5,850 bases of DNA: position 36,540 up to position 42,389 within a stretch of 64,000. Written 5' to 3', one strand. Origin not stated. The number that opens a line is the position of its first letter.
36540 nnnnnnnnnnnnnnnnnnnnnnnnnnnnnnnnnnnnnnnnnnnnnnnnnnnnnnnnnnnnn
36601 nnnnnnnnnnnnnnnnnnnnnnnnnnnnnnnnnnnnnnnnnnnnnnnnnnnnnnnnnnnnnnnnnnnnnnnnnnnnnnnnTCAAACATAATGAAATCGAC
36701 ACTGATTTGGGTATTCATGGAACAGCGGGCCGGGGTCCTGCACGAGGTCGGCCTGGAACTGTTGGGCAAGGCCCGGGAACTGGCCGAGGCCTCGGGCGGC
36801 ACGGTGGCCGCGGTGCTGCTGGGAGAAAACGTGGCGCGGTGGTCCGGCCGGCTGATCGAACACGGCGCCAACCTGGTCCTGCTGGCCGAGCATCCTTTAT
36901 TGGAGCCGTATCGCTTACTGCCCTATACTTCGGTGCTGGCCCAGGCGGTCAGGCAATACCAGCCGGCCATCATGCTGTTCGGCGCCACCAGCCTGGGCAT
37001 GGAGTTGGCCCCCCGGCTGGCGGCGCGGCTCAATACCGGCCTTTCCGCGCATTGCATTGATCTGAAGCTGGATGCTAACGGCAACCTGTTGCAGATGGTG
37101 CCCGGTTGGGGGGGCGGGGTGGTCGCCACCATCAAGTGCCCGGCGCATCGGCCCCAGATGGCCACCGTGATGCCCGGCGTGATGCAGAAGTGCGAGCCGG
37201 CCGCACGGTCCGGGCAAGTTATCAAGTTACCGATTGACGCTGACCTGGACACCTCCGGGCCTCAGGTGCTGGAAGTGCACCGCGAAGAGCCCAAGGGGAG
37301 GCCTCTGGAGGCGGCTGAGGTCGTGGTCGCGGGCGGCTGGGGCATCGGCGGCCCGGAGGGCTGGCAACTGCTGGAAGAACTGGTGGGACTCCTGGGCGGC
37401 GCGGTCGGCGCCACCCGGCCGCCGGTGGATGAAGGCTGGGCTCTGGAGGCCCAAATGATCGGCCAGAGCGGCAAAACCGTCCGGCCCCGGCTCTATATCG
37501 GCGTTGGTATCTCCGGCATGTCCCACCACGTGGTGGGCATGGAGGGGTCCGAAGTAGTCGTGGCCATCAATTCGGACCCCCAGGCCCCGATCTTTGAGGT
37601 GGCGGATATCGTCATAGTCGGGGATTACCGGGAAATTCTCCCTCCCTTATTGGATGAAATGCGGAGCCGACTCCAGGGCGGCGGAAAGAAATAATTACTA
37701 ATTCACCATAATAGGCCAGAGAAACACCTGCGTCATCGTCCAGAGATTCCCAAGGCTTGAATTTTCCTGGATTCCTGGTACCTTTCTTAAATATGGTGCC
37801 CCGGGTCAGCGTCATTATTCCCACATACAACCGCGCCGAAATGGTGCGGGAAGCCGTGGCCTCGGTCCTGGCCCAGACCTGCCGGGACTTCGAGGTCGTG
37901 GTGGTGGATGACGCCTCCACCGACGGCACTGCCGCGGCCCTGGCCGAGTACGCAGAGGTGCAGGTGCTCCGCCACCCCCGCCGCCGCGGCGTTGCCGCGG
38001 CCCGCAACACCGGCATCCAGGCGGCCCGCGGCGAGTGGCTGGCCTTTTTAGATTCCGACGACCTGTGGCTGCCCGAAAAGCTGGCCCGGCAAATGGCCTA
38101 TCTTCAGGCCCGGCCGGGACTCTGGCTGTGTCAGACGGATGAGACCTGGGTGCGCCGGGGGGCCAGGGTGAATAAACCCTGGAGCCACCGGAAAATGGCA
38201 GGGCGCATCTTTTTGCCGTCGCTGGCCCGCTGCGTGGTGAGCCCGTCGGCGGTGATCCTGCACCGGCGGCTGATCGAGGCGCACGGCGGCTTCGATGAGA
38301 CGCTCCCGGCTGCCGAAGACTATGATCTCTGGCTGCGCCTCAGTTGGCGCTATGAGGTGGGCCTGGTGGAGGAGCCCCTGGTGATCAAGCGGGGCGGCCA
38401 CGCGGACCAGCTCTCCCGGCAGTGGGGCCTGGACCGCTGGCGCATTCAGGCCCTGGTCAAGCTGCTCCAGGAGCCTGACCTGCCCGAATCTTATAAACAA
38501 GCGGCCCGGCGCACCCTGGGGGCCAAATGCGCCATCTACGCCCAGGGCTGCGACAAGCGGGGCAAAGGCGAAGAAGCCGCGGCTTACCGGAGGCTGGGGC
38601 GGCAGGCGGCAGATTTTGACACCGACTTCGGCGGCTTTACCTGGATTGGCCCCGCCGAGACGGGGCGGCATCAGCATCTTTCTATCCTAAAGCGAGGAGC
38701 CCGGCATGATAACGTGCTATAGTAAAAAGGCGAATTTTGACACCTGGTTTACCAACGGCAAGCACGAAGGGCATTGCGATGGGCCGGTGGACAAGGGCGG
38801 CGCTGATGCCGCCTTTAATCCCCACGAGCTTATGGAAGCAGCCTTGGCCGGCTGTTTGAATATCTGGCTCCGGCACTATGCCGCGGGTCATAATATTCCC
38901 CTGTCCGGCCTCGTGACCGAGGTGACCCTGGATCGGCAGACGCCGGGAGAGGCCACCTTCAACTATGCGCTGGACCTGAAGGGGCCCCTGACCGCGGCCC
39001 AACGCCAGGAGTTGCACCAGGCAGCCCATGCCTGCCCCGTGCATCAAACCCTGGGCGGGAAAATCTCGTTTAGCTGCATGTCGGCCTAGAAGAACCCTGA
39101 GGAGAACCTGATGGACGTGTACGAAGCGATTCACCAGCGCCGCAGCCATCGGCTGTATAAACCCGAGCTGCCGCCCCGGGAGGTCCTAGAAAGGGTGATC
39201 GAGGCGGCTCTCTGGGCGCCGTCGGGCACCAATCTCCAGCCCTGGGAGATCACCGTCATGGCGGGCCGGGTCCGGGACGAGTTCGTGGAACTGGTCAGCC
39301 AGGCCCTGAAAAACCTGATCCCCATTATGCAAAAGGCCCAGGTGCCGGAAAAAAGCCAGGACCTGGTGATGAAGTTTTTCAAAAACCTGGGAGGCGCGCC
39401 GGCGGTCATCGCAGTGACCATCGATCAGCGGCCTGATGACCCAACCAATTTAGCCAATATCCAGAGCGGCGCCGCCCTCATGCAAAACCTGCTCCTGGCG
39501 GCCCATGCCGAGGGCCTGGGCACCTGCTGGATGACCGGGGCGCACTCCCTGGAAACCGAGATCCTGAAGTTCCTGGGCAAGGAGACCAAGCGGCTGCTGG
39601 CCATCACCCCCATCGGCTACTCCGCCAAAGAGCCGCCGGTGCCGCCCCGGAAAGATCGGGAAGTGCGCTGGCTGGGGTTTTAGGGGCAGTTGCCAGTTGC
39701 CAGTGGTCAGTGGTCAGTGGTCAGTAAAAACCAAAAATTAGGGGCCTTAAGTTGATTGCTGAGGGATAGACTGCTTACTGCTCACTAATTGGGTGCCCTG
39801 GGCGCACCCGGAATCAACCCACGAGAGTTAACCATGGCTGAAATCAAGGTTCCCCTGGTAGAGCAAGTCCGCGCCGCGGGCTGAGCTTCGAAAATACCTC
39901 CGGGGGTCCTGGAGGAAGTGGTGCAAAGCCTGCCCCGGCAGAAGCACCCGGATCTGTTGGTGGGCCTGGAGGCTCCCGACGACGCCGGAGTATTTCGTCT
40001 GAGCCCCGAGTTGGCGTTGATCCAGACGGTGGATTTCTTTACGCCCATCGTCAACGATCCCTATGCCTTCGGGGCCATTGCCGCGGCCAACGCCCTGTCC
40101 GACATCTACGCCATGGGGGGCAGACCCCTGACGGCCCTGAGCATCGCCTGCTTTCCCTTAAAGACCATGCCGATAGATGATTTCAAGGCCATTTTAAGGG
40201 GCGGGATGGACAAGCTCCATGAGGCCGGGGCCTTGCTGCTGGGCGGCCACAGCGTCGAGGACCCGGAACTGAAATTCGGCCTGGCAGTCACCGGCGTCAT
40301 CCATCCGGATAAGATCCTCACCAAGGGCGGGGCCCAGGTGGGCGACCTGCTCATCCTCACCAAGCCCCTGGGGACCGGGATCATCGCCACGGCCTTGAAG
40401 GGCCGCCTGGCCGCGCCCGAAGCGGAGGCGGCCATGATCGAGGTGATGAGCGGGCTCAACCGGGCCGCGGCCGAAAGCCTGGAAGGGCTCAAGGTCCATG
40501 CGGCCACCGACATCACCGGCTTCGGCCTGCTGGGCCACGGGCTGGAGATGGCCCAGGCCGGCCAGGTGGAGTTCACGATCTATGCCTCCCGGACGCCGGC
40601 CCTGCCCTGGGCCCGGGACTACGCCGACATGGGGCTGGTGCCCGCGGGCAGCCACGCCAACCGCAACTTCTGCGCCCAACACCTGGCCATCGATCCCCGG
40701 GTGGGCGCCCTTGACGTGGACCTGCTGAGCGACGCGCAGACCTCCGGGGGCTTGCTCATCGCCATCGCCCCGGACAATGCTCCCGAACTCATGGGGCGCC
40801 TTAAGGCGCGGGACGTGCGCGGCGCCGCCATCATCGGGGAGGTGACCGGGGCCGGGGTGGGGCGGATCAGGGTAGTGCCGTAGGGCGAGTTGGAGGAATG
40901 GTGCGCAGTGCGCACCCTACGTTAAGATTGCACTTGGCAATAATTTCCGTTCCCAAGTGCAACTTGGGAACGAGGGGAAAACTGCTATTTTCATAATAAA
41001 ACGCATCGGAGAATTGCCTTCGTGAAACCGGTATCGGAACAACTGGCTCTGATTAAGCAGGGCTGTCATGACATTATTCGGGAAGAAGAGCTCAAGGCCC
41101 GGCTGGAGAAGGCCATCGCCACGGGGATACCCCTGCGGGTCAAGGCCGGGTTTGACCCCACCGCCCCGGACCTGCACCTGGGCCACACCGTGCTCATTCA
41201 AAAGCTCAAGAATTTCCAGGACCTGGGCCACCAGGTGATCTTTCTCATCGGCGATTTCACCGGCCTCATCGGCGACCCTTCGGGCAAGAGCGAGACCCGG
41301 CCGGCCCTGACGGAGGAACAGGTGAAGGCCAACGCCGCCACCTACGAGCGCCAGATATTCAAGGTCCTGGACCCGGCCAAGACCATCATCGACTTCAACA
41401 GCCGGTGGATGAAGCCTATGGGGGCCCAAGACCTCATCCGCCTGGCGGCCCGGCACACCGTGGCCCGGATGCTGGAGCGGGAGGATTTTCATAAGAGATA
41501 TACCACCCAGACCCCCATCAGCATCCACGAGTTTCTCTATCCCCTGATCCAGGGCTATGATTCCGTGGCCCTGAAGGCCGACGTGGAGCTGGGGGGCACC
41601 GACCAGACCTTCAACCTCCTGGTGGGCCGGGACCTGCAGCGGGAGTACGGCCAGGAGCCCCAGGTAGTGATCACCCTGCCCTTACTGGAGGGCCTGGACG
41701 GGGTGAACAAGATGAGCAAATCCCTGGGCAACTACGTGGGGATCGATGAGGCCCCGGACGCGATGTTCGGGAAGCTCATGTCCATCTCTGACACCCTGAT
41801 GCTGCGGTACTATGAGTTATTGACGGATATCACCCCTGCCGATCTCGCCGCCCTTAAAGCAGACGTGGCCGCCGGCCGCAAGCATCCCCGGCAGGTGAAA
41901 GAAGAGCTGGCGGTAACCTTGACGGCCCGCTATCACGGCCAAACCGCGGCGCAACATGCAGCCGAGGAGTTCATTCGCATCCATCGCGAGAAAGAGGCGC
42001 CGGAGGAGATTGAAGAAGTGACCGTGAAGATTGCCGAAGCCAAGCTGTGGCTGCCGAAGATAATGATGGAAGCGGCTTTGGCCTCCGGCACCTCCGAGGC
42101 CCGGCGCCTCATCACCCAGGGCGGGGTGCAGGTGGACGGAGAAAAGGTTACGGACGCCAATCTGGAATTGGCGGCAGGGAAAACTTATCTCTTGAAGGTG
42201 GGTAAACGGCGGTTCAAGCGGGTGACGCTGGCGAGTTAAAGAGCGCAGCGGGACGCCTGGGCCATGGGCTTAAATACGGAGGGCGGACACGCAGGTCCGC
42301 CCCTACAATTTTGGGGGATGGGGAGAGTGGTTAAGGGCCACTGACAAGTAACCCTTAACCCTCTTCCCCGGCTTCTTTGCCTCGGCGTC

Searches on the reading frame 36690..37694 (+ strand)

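Call 61: search_protein_families(library=pfam, proteins=[window:36690-37694:+], max_evalue=0.001)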
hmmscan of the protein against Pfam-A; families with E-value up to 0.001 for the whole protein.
window:36690-37694:+ (334 aa): 2 families
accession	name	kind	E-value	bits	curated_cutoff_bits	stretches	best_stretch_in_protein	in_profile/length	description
PF01012.27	ETF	-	5.1e-40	137.7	26.7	1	6-183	1-179/181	Electron transfer flavoprotein domain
PF00766.25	ETF_alpha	-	5.5e-29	100.4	27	1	206-285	2-81/81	Electron transfer flavoprotein FAD-binding domain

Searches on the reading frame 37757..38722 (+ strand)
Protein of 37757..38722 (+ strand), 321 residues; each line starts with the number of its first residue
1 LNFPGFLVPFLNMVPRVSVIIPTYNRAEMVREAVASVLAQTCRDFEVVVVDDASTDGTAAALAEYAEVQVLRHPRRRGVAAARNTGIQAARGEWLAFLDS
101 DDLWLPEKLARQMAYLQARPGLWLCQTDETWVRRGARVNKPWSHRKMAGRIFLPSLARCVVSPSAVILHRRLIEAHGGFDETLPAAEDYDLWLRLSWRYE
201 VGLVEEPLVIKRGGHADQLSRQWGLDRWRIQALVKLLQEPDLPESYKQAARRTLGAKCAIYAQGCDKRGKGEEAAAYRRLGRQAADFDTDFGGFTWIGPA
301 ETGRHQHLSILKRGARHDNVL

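Call 61: search_protein_families(library=pfam, proteins=[window:37757-38722:+], max_evalue=0.001)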
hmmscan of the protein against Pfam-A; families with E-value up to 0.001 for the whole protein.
window:37757-38722:+ (321 aa): 5 families
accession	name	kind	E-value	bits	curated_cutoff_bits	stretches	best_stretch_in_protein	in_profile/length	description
PF00535.33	Glycos_transf_2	-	2e-39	135.7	23.3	1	18-172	1-163/168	Glycosyl transferase family 2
PF13641.12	Glyco_tranf_2_3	-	3.1e-20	73.6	27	1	15-196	1-195/230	Glycosyltransferase like family 2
PF10111.15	Glyco_tranf_2_2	-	8e-20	71.9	27.3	2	18-116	1-106/276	Glycosyltransferase like family 2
PF13704.12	Glyco_tranf_2_4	-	1.7e-06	28.9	27.5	1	46-104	21-84/98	Glycosyl transferase family 2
PF13632.12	Glyco_trans_2_3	-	7.2e-05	23.1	27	1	94-256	1-143/198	Glycosyl transferase family group 2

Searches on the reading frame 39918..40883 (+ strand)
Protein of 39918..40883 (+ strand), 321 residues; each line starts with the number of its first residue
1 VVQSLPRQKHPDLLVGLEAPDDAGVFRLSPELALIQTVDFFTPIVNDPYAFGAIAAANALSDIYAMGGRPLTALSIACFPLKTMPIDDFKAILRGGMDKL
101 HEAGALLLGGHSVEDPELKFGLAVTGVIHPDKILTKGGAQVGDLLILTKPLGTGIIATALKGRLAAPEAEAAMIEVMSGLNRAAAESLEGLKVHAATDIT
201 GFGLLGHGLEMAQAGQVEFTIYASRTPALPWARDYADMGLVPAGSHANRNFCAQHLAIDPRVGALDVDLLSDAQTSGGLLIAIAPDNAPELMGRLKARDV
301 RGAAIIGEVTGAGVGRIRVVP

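Call 61: search_protein_families(library=pfam, proteins=[window:39918-40883:+], max_evalue=0.001)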
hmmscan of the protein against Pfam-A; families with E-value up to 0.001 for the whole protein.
window:39918-40883:+ (321 aa): 2 families
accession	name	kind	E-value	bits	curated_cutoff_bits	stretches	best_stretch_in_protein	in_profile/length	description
PF00586.29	AIRS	-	7.6e-25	87.9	24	1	21-128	2-112/112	AIR synthase related protein, N-terminal domain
PF02769.27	AIRS_C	-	1.1e-21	78.1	23.1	1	140-319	1-155/156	AIR synthase related protein, C-terminal domain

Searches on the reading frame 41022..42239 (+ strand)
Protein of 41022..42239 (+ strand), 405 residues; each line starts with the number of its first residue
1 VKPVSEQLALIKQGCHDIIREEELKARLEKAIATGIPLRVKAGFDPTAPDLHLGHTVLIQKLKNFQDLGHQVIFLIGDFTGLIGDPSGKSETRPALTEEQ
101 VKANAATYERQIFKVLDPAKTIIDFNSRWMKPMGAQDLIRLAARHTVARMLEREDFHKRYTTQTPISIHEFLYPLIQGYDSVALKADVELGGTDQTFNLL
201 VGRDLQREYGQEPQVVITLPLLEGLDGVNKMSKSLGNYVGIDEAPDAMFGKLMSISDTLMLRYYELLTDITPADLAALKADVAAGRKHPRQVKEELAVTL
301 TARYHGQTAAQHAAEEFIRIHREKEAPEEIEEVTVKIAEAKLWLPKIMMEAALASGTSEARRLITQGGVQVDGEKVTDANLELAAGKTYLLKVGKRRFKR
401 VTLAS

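Call 61: search_protein_families(library=pfam, proteins=[window:41022-42239:+], max_evalue=0.001)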
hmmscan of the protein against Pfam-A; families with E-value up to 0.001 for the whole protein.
window:41022-42239:+ (405 aa): 3 families
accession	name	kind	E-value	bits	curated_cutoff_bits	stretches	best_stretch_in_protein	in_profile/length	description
PF00579.31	tRNA-synt_1b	-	3e-80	270.1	21.1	1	37-320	5-290/292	tRNA synthetases class I (W and Y)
PF01479.30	S4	-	3.4e-08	33.5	22.8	1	343-386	2-45/48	S4 domain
PF22421.1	SYY_C-terminal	-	2.9e-06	27.5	27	1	334-397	11-79/83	Tyrosine--tRNA ligase SYY-like C-terminal domain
